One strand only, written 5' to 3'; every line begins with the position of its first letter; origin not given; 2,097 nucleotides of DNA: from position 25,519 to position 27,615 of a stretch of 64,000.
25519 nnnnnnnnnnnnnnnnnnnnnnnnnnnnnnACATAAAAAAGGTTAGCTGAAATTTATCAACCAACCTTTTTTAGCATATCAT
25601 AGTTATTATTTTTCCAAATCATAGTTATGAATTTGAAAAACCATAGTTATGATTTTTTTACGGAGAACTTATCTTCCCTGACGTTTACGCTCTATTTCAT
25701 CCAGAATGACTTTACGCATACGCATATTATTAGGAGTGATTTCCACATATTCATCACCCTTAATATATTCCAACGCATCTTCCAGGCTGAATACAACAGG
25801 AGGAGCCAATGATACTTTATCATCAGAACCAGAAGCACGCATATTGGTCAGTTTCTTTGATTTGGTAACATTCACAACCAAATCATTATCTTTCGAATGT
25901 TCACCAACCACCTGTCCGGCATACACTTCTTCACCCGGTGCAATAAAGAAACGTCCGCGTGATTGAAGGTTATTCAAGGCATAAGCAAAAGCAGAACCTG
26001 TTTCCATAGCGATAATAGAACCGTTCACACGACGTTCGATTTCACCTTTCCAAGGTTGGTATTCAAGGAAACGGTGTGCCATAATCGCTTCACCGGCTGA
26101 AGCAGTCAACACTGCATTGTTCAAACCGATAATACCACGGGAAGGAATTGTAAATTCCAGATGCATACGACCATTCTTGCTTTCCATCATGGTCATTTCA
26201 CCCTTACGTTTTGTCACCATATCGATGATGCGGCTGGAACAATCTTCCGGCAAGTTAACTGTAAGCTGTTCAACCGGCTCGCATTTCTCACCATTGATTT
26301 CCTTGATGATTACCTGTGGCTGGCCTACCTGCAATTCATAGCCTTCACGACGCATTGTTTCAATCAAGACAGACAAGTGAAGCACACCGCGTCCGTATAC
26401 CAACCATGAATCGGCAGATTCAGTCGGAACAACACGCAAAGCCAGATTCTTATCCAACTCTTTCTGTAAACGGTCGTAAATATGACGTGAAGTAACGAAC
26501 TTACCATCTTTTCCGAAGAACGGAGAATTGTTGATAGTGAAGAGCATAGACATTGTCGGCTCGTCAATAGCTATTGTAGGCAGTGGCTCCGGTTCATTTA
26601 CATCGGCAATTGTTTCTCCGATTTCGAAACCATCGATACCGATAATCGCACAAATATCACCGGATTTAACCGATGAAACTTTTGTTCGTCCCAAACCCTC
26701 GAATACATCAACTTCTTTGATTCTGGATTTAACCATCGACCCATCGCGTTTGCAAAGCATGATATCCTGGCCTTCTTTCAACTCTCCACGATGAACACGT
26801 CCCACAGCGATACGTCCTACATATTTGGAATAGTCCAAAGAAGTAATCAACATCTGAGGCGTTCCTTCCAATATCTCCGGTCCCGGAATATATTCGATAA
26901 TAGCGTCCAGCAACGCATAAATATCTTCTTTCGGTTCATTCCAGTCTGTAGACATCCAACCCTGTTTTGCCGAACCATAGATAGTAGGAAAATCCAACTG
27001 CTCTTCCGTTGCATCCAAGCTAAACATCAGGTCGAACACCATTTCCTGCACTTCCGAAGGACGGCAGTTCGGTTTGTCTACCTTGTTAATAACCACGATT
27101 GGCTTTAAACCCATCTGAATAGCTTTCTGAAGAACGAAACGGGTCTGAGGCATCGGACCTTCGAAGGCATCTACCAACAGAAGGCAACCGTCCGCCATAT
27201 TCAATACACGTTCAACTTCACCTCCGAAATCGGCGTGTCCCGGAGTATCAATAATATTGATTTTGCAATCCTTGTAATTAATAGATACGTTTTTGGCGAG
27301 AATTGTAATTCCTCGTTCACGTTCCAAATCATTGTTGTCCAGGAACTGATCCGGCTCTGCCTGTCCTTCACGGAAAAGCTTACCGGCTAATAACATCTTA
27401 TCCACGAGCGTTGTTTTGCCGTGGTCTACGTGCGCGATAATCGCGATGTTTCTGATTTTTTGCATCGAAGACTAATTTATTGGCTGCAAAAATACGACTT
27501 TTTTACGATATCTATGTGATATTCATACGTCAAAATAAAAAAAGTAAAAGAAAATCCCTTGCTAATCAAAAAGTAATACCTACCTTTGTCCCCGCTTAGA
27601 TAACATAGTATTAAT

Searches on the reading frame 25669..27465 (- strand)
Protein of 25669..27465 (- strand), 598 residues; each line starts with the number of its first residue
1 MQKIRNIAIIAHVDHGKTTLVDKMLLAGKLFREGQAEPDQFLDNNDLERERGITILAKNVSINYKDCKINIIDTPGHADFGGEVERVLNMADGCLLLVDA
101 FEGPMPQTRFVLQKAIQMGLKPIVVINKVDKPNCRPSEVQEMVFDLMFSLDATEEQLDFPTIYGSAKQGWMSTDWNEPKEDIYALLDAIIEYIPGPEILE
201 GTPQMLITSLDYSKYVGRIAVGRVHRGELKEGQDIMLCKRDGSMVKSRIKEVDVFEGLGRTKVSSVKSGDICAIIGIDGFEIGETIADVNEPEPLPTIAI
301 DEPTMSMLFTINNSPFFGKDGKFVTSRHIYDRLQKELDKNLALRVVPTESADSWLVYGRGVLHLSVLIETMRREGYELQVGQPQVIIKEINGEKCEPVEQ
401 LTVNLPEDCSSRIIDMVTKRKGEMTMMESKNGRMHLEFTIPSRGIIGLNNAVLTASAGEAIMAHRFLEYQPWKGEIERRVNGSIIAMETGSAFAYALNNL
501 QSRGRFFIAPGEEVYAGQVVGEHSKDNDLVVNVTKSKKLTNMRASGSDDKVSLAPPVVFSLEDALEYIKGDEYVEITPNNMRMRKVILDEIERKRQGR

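Call 11: search_protein_families(library=pfam, proteins=[window:25669-27465:-])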
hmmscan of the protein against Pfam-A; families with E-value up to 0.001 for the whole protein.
window:25669-27465:- (598 aa): 6 families
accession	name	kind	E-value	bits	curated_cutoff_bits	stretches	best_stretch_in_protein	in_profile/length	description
PF00009.33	GTP_EFTU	-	7.7e-57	192.4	26.5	1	3-194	2-187/188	Elongation factor Tu GTP binding domain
PF21018.2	BipA_C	-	1.8e-48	163.3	23.8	1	481-589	1-109/110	TypA/BipA C-terminal domain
PF00679.30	EFG_C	-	1.6e-20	73.4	27.9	1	394-478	2-87/89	Elongation factor G C-terminus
PF03144.31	GTP_EFTU_D2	-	1e-10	42.3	30.3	1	217-287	1-73/73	Elongation factor Tu domain 2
PF22042.2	EF-G_D2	-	9e-09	35.8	27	1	209-288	10-83/84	Elongation factor G domain 2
PF01926.29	MMR_HSR1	-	2.1e-05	25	21.9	1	8-128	3-113/113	50S ribosome-binding GTPase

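Call 41: find_encoding_contigs(protein=window:25669-27465:-, flank=1500, max_places=10)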
Protein window:25669-27465:- (598 aa): 22 contigs read that carry it; 4 places shown.
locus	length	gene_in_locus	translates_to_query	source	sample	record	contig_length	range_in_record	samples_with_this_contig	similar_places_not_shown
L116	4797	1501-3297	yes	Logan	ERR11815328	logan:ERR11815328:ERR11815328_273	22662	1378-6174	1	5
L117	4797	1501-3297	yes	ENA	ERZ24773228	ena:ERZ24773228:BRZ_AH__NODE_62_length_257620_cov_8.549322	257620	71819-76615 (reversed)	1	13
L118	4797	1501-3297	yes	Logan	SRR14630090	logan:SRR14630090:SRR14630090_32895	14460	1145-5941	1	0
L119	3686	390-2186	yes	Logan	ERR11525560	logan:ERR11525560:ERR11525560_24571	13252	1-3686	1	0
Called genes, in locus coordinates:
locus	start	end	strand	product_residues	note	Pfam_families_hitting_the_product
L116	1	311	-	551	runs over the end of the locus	PF00501:AMP-binding, PF13193:AMP-binding_C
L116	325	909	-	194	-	PF13560:HTH_31 (faint), PF01381:HTH_3, PF12844:HTH_19 (weak), PF07883:Cupin_2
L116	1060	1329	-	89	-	PF00312:Ribosomal_S15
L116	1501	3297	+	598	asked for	PF00009:GTP_EFTU, PF22042:EF-G_D2, PF03144:GTP_EFTU_D2, PF00679:EFG_C, PF21018:BipA_C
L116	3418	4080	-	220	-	-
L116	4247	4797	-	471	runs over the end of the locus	PF00361:Proton_antipo_M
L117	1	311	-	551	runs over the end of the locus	PF00501:AMP-binding, PF13193:AMP-binding_C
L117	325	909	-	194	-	PF13560:HTH_31 (faint), PF01381:HTH_3, PF12844:HTH_19 (weak), PF07883:Cupin_2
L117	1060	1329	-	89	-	PF00312:Ribosomal_S15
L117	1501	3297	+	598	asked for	PF00009:GTP_EFTU, PF22042:EF-G_D2, PF03144:GTP_EFTU_D2, PF00679:EFG_C, PF21018:BipA_C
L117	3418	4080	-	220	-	-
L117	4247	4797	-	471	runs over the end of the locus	PF00361:Proton_antipo_M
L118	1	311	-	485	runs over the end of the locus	?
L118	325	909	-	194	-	PF13560:HTH_31 (faint), PF01381:HTH_3, PF12844:HTH_19 (weak), PF07883:Cupin_2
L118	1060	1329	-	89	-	PF00312:Ribosomal_S15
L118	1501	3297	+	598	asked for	PF00009:GTP_EFTU, PF22042:EF-G_D2, PF03144:GTP_EFTU_D2, PF00679:EFG_C, PF21018:BipA_C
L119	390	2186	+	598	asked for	PF00009:GTP_EFTU, PF22042:EF-G_D2, PF03144:GTP_EFTU_D2, PF00679:EFG_C, PF21018:BipA_C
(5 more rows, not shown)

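Call 43: find_homologous_proteins(query=window:25669-27465:-, max_evalue=1e-150)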
Query window:25669-27465:- (598 aa): 8000 proteins with E <= 1e-150 among 8000 candidates; the best 120 are listed.
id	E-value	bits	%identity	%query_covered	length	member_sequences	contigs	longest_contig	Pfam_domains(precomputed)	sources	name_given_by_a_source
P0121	0.0e+0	1275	94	100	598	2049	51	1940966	PF21018.3,PF01926.30,PF00679.31,PF00009.34,PF03144.32,PF22042.3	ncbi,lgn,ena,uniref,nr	ncbi:translational GTPase TypA [Parabacteroides massiliensis]|uniref:translational GTPase TypA n=1 T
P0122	0.0e+0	1271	93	100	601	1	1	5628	PF21018.3,PF00679.31,PF00009.34,PF03144.32,PF22042.3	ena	-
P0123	0.0e+0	1268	93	100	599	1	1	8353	PF21018.3,PF01926.30,PF00679.31,PF00009.34,PF03144.32,PF22042.3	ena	-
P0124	0.0e+0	1265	93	100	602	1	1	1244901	PF21018.3,PF00679.31,PF00009.34,PF03144.32,PF22042.3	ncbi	ncbi:MAG: translational GTPase TypA [Parabacteroides sp.]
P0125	0.0e+0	1261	-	-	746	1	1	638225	PF21018.3,PF00679.31,PF00009.34,PF03144.32,PF22042.3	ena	-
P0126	0.0e+0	1258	92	100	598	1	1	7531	PF21018.3,PF01926.30,PF00679.31,PF00009.34,PF03144.32,PF22042.3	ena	-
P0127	0.0e+0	1257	92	100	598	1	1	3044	PF21018.3,PF01926.30,PF00679.31,PF00009.34,PF03144.32,PF22042.3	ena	-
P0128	0.0e+0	1257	92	100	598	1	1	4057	PF21018.3,PF01926.30,PF00679.31,PF00009.34,PF03144.32,PF22042.3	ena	-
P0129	0.0e+0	1257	92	100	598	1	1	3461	PF21018.3,PF00679.31,PF00009.34,PF03144.32,PF22042.3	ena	-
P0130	0.0e+0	1257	93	100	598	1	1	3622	PF21018.3,PF01926.30,PF00679.31,PF00009.34,PF03144.32,PF22042.3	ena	-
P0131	0.0e+0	1256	92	100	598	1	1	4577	PF21018.3,PF01926.30,PF00679.31,PF00009.34,PF03144.32,PF22042.3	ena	-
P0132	0.0e+0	1255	92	100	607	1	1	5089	PF21018.3,PF01926.30,PF00679.31,PF00009.34,PF03144.32,PF22042.3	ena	-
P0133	0.0e+0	1255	92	100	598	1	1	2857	PF21018.3,PF01926.30,PF00679.31,PF00009.34,PF03144.32,PF22042.3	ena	-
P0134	0.0e+0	1254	92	100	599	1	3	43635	PF21018.3,PF01926.30,PF00679.31,PF00009.34,PF03144.32,PF22042.3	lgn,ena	-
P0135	0.0e+0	1254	92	100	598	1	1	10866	PF21018.3,PF01926.30,PF00679.31,PF00009.34,PF03144.32,PF22042.3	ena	-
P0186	0.0e+0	1250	92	100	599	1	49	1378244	PF21018.3,PF01926.30,PF00679.31,PF00009.34,PF03144.32,PF22042.3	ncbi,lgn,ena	-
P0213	0.0e+0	1246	91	100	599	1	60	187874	PF21018.3,PF01926.30,PF00679.31,PF00009.34,PF03144.32,PF22042.3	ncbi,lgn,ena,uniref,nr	ncbi:MAG TPA: translational GTPase TypA [Candidatus Parabacteroides intestinigallinarum]|uniref:Larg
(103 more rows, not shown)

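Call 44: find_encoding_contigs(protein=P0121, flank=1500, max_places=3)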
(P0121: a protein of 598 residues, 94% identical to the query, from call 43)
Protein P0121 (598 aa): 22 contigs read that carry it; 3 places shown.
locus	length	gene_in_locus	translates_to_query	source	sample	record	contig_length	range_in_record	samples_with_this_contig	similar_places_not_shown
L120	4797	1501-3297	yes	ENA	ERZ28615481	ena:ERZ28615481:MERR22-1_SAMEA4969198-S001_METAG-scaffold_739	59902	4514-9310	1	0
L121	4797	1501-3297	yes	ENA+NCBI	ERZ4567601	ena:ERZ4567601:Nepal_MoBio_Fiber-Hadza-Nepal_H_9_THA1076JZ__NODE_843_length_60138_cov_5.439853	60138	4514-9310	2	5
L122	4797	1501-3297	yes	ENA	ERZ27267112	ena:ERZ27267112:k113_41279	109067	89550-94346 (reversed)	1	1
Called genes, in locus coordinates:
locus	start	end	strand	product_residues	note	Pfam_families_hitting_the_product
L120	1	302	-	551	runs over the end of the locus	PF00501:AMP-binding, PF13193:AMP-binding_C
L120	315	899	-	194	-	PF01381:HTH_3 (weak), PF12844:HTH_19 (weak), PF13443:HTH_26 (weak), PF07883:Cupin_2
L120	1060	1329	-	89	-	PF00312:Ribosomal_S15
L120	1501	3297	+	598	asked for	PF00009:GTP_EFTU, PF01926:MMR_HSR1 (faint), PF22042:EF-G_D2, PF03144:GTP_EFTU_D2, PF00679:EFG_C, PF21018:BipA_C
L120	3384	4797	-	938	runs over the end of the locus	PF00675:Peptidase_M16, PF05193:Peptidase_M16_C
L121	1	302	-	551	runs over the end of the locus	PF00501:AMP-binding, PF13193:AMP-binding_C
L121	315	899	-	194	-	PF01381:HTH_3 (weak), PF12844:HTH_19 (weak), PF13443:HTH_26 (weak), PF07883:Cupin_2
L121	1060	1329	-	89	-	PF00312:Ribosomal_S15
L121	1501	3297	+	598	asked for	PF00009:GTP_EFTU, PF01926:MMR_HSR1 (faint), PF22042:EF-G_D2, PF03144:GTP_EFTU_D2, PF00679:EFG_C, PF21018:BipA_C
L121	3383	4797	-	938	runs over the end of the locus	PF00675:Peptidase_M16, PF05193:Peptidase_M16_C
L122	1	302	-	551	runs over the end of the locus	PF00501:AMP-binding, PF13193:AMP-binding_C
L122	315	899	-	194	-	PF01381:HTH_3 (weak), PF12844:HTH_19 (weak), PF13443:HTH_26 (weak), PF07883:Cupin_2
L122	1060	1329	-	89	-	PF00312:Ribosomal_S15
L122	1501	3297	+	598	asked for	PF00009:GTP_EFTU, PF01926:MMR_HSR1 (faint), PF22042:EF-G_D2, PF03144:GTP_EFTU_D2, PF00679:EFG_C, PF21018:BipA_C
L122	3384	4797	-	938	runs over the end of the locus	PF00675:Peptidase_M16, PF05193:Peptidase_M16_C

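Call 45: find_encoding_contigs(protein=P0124, flank=1500, max_places=2)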
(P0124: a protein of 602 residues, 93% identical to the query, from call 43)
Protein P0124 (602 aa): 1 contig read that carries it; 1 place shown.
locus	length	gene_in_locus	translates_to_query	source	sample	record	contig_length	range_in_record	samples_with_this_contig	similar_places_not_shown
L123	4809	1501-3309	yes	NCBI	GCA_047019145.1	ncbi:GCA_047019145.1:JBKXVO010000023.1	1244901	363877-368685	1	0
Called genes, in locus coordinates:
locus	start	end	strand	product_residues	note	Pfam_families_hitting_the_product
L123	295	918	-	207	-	PF13560:HTH_31 (weak), PF01381:HTH_3, PF12844:HTH_19, PF13443:HTH_26 (weak), PF07883:Cupin_2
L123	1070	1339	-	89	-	PF00312:Ribosomal_S15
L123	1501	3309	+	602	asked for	PF00009:GTP_EFTU, PF03144:GTP_EFTU_D2, PF22042:EF-G_D2, PF00679:EFG_C, PF21018:BipA_C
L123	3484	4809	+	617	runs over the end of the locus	PF10602:RPN7 (faint), PF13424:TPR_12 (faint), PF00515:TPR_1 (faint), PF07719:TPR_2 (faint), PF13181:TPR_8 (weak), PF00512:HisKA, PF02518:HATPase_c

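Call 46: find_encoding_contigs(protein=P0186, flank=1500, max_places=2)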
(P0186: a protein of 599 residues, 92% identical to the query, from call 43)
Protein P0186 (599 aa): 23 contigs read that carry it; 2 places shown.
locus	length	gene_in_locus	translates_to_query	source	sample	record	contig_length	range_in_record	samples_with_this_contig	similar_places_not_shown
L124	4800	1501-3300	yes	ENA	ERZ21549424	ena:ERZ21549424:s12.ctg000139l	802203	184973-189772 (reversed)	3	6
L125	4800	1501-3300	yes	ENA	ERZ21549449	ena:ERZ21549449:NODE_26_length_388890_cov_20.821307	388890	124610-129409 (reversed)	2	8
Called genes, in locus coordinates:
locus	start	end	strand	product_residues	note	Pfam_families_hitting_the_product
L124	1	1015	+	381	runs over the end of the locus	PF13102:Phage_int_SAM_5, PF00589:Phage_integrase (faint)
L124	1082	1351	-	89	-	PF00312:Ribosomal_S15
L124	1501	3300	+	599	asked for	PF00009:GTP_EFTU, PF01926:MMR_HSR1 (faint), PF22042:EF-G_D2 (weak), PF03144:GTP_EFTU_D2, PF00679:EFG_C, PF21018:BipA_C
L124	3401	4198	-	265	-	-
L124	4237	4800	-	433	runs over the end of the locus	PF19775:DUF6261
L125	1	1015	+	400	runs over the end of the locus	PF13102:Phage_int_SAM_5, PF00589:Phage_integrase (faint)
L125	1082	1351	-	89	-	PF00312:Ribosomal_S15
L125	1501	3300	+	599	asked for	PF00009:GTP_EFTU, PF01926:MMR_HSR1 (faint), PF22042:EF-G_D2 (weak), PF03144:GTP_EFTU_D2, PF00679:EFG_C, PF21018:BipA_C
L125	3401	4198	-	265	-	-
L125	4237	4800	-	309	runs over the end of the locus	PF19775:DUF6261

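Call 47: find_encoding_contigs(protein=P0213, flank=1500, max_places=2)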
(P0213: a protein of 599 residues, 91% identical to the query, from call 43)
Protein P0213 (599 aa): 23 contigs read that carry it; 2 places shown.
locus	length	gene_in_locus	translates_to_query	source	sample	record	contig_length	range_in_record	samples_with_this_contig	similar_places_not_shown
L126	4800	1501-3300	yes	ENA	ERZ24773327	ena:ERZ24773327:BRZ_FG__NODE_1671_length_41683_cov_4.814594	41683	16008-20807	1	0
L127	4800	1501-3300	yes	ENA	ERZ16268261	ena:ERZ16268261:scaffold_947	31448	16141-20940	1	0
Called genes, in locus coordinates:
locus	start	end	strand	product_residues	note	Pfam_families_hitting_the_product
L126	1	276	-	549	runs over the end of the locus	PF00501:AMP-binding, PF13193:AMP-binding_C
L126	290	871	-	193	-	PF01381:HTH_3, PF12844:HTH_19, PF13443:HTH_26 (weak), PF07883:Cupin_2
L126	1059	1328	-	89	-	PF00312:Ribosomal_S15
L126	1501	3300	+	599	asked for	PF00009:GTP_EFTU, PF01926:MMR_HSR1 (faint), PF22042:EF-G_D2, PF03144:GTP_EFTU_D2, PF00679:EFG_C, PF21018:BipA_C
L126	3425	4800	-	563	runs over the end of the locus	PF00515:TPR_1 (faint), PF13432:TPR_16 (faint), PF13181:TPR_8 (faint), PF07719:TPR_2 (faint), PF13424:TPR_12 (faint), PF13431:TPR_17 (faint)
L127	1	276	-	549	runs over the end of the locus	PF00501:AMP-binding, PF13193:AMP-binding_C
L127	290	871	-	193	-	PF01381:HTH_3, PF12844:HTH_19, PF13443:HTH_26 (weak), PF07883:Cupin_2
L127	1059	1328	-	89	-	PF00312:Ribosomal_S15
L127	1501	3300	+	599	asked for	PF00009:GTP_EFTU, PF01926:MMR_HSR1 (faint), PF22042:EF-G_D2, PF03144:GTP_EFTU_D2, PF00679:EFG_C, PF21018:BipA_C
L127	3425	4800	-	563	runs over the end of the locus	PF00515:TPR_1 (faint), PF13432:TPR_16 (faint), PF13181:TPR_8 (faint), PF07719:TPR_2 (faint), PF13424:TPR_12 (faint), PF13431:TPR_17 (faint)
